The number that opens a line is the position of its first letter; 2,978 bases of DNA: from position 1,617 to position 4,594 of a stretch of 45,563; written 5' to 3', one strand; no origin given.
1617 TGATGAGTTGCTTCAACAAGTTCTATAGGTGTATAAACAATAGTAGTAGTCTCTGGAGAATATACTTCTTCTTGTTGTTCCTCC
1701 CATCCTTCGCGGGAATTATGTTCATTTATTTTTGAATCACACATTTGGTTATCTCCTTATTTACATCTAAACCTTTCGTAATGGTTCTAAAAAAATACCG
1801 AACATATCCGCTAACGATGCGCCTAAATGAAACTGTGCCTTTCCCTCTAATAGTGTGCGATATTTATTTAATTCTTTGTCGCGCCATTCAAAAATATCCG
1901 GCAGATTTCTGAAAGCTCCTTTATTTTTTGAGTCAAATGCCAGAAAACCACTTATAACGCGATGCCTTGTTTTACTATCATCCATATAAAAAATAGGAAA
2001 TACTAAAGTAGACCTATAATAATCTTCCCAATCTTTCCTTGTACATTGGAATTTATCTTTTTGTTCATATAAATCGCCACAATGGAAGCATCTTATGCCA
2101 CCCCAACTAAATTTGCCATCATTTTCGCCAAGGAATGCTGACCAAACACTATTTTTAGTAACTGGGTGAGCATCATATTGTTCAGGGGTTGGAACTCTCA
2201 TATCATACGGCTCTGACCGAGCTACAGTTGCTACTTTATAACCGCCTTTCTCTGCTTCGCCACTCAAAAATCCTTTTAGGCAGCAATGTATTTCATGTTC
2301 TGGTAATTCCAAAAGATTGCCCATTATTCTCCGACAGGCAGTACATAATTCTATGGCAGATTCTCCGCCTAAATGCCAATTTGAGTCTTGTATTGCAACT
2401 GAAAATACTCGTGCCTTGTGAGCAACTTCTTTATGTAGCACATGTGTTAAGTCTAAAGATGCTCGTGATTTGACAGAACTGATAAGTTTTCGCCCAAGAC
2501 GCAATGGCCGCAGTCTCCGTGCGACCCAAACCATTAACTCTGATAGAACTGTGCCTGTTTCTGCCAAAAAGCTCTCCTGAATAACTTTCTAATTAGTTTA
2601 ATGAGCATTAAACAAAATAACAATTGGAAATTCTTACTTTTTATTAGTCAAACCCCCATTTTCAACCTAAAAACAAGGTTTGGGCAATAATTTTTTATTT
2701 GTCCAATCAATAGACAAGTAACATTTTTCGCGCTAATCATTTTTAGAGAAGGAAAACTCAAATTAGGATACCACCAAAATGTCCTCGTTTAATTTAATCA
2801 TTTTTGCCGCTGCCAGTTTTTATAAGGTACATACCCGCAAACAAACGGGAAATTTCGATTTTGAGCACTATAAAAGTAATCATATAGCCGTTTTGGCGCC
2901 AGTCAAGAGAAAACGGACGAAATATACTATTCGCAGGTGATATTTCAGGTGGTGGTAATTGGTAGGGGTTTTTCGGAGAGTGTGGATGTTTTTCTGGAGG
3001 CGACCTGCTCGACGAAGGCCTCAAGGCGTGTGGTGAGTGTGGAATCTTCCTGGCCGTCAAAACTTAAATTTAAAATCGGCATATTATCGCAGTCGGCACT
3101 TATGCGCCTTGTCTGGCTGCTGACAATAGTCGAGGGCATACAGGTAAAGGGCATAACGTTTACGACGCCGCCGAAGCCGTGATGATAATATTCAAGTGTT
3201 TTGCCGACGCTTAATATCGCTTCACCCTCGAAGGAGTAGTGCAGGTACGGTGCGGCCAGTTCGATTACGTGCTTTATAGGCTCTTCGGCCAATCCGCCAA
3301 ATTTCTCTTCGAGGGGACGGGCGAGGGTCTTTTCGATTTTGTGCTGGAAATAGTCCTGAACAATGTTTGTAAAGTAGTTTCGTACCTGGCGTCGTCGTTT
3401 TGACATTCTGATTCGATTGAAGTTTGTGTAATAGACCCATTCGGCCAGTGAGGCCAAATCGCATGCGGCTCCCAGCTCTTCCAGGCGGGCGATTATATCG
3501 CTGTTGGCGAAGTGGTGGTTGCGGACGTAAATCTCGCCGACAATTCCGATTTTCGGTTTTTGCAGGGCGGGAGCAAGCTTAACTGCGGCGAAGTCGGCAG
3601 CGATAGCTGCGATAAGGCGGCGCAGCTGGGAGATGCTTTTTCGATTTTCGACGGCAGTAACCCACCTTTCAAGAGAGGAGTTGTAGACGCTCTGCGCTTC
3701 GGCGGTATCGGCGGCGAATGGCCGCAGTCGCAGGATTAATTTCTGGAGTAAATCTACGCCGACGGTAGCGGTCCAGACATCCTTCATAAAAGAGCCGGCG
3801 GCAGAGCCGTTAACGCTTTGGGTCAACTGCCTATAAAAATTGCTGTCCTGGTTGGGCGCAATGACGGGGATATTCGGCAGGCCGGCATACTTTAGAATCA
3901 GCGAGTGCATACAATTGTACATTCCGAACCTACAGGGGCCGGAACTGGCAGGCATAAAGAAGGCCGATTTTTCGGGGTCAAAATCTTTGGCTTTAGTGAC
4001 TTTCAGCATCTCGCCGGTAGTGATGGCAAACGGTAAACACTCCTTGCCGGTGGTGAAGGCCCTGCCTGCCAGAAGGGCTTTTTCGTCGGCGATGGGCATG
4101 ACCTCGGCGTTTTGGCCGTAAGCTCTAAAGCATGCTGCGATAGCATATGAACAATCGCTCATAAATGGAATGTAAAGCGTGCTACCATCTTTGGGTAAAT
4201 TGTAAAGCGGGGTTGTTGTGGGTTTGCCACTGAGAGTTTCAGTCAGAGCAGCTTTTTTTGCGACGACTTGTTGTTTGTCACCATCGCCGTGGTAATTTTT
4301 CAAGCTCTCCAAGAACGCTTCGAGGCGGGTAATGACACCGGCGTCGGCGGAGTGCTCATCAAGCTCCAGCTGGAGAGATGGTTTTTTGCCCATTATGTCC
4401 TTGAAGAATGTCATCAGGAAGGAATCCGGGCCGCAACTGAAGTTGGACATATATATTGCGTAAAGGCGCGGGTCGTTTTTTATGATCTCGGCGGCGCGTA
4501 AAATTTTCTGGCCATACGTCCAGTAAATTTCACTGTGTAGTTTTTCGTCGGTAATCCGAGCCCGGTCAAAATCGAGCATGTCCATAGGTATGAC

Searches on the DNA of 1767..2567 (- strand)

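Call 40: search_rna_families(source=L001, start=9500, end=15700, threshold=evalue, max_evalue=1)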
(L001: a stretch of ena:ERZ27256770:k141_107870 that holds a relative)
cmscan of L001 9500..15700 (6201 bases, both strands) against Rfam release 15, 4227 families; matches with E-value up to 1: 1.
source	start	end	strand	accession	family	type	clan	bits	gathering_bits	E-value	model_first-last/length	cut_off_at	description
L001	12822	12871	-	RF01450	S_pombe_snR96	Gene; snRNA; snoRNA; HACA-box;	-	21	100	0.39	132-181/211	no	small nucleolar RNA snR96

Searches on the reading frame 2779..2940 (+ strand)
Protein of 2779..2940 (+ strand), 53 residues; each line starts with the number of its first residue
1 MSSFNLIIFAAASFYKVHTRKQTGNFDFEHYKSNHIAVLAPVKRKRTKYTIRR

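Call 6: search_protein_families(library=pfam, proteins=[window:2779-2940:+], max_evalue=0.01)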
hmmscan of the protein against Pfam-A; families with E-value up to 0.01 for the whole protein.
window:2779-2940:+ (53 aa): 0 families

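Call 98: search_protein_representatives(protein=window:2779-2940:+)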
Query: 53 residues. Proteins with E-value up to 0.001 (for the whole library): 1; up to 1e-10: 1; up to 1e-30: 0. The best 1 are listed.
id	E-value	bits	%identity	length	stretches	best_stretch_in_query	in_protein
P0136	5.5e-28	110.2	100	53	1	1-53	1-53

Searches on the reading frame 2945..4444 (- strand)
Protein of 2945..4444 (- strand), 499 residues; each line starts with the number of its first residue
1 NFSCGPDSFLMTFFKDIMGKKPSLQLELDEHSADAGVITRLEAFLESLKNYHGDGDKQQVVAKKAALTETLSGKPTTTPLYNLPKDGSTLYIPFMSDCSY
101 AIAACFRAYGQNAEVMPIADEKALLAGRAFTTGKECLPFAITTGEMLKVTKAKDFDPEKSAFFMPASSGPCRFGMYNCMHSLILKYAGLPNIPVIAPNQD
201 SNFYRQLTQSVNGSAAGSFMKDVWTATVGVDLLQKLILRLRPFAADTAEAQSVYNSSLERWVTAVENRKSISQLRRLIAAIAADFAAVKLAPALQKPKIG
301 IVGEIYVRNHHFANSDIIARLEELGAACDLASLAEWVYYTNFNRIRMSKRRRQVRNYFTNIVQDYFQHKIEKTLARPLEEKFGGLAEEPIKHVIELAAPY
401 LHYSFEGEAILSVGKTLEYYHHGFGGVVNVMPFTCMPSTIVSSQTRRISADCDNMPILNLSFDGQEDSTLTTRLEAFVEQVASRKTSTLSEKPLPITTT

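Call 23: find_related_loci(query=window:2945-4444:-, collection=genome_contigs, flank=6000)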
Query window:2945-4444:- (499 aa) in genome_contigs; peptide patterns used: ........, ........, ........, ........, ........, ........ (x = any residue, [..] = any of these).
391 stretches matched a pattern; 374 encode a relative of the query (tblastn E <= 1e-3); the best 80 are kept; 80 distinct loci.
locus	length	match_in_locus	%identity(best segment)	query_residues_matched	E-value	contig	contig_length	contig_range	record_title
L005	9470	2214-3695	85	1-495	0e+0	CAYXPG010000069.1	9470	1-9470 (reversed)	MAG TPA_asm: uncultured Pirellulales bacterium isolate SRP068000_co3_9 genome assembly, contig: NODE_10450_length_9470_c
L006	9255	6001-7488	84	1-499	0e+0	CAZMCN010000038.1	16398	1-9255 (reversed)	MAG TPA_asm: uncultured Pirellulales bacterium isolate binchicken_co334_339 genome assembly, contig: NODE_6144_length_16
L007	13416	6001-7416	68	1-485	0e+0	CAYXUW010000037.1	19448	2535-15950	MAG TPA_asm: uncultured Pirellulales bacterium isolate binchicken_co178_121 genome assembly, contig: NODE_3677_length_19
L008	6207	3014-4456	68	1-499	0e+0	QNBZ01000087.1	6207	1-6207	MAG: Planctomycetota bacterium isolate B140_G9 B140_Guay9_scaffold_21890, whole genome shotgun sequence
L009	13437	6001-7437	67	1-485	0e+0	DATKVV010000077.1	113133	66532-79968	MAG TPA_asm: Sedimentisphaerales bacterium isolate SMAG_U14143 k141_407618, whole genome shotgun sequence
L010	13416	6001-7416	67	1-485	0e+0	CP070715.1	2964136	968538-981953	MAG: Planctomycetota bacterium isolate bin49 chromosome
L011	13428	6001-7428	66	1-489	0e+0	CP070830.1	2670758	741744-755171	MAG: Planctomycetota bacterium isolate bin1080 chromosome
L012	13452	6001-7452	66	1-494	0e+0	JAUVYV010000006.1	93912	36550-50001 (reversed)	MAG: Phycisphaerales bacterium isolate CSMAG_1251 CSMAG_1251_k141_581385_length_93912_cov_53.0588, whole genome shotgun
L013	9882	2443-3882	67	1-490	0e+0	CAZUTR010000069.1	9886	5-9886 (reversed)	MAG TPA_asm: uncultured Pirellulales bacterium isolate binchicken_co89_511 genome assembly, contig: NODE_13899_length_98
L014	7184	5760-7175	67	1-485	0e+0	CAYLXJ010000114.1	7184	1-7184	MAG TPA_asm: uncultured Pirellulales bacterium isolate binchicken_co274_72 genome assembly, contig: NODE_24759_length_71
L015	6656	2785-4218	65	1-491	0e+0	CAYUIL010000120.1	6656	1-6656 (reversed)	MAG TPA_asm: uncultured Pirellulales bacterium isolate binchicken_co34_208 genome assembly, contig: NODE_20733_length_66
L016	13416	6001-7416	65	1-484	0e+0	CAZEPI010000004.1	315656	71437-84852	MAG TPA_asm: uncultured Pirellulales bacterium isolate SRP068000_co1_128 genome assembly, contig: NODE_10_length_315656_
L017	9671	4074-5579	64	1-491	0e+0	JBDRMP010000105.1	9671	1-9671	MAG: Planctomycetota bacterium isolate MEGAHIT-group-1.835 k141_13035915, whole genome shotgun sequence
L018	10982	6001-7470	66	1-484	0e+0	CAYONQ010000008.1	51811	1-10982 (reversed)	MAG TPA_asm: uncultured Pirellulales bacterium isolate binchicken_co262_96 genome assembly, contig: NODE_493_length_5181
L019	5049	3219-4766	61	1-491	0e+0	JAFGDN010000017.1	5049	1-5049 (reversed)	MAG: Sedimentisphaerales bacterium isolate Zod_Metabat.1177 k87_2329075, whole genome shotgun sequence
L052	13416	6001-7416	69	1-485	0e+0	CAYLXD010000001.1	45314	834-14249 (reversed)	MAG TPA_asm: uncultured Pirellulales bacterium isolate binchicken_co89_495 genome assembly, contig: NODE_1034_length_453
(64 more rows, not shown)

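Call 70: search_protein_families(library=pfam, proteins=[L052:7731-8939:+], max_evalue=0.01)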
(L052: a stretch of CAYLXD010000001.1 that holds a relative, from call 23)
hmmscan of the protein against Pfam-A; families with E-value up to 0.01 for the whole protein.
L052:7731-8939:+ (402 aa): 1 family
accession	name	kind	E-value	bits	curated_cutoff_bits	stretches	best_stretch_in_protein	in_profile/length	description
PF02661.23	Fic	-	4.5e-16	59.9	24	1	134-235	5-92/93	Fic/DOC family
